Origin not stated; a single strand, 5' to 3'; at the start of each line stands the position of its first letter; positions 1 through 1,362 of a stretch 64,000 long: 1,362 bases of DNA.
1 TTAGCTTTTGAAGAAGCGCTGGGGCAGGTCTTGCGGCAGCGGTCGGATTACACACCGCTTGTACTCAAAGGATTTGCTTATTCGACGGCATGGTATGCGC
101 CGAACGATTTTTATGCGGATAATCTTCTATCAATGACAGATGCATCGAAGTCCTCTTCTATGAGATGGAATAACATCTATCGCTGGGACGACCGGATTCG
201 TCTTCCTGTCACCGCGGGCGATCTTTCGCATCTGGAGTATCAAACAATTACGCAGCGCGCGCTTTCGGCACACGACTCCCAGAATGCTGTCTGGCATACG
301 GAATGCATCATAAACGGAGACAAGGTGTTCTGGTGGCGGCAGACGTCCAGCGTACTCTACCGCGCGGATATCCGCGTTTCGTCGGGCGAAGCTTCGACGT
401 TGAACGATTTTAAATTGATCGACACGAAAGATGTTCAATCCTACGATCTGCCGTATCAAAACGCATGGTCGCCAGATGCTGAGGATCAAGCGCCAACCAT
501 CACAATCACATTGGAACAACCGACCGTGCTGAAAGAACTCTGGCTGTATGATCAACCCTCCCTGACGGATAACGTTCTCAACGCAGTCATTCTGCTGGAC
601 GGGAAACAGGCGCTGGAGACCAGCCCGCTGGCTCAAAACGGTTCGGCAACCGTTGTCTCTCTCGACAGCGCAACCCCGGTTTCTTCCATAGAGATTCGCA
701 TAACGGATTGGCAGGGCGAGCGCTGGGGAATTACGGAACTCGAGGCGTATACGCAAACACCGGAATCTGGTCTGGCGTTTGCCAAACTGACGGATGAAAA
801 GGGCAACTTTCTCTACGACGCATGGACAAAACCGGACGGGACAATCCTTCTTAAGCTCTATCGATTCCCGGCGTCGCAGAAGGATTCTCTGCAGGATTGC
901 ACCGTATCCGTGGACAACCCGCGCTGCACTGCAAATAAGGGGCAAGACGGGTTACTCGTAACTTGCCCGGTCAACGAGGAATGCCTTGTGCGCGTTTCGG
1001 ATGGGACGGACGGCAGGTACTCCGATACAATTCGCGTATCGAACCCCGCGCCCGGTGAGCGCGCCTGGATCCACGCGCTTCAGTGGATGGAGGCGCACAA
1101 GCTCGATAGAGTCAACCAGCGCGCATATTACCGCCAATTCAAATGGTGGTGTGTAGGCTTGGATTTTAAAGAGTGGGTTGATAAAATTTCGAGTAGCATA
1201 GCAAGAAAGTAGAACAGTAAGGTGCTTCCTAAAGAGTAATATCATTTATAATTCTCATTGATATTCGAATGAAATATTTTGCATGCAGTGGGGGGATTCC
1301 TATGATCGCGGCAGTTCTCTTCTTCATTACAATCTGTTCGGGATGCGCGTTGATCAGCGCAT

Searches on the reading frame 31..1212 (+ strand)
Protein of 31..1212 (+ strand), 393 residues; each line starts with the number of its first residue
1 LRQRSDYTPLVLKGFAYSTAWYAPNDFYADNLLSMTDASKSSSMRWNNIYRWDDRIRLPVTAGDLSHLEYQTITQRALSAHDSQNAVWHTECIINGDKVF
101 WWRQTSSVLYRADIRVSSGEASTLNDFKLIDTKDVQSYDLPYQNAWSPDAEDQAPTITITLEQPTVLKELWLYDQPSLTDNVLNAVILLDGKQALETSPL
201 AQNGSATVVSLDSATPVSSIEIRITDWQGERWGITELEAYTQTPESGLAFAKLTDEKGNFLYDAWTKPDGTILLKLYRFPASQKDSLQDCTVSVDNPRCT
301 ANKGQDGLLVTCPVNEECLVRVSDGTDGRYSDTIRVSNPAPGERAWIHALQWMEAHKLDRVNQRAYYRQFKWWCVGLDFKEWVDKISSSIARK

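Call 42: search_protein_families(library=pfam, proteins=[window:31-1212:+], max_evalue=0.001)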
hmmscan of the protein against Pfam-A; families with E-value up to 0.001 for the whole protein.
window:31-1212:+ (393 aa): 1 family
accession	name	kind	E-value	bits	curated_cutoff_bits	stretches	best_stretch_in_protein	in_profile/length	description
PF24135.1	DUF7402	-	7.2e-14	52.5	27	1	112-240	6-133/133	Domain of unknown function (DUF7402)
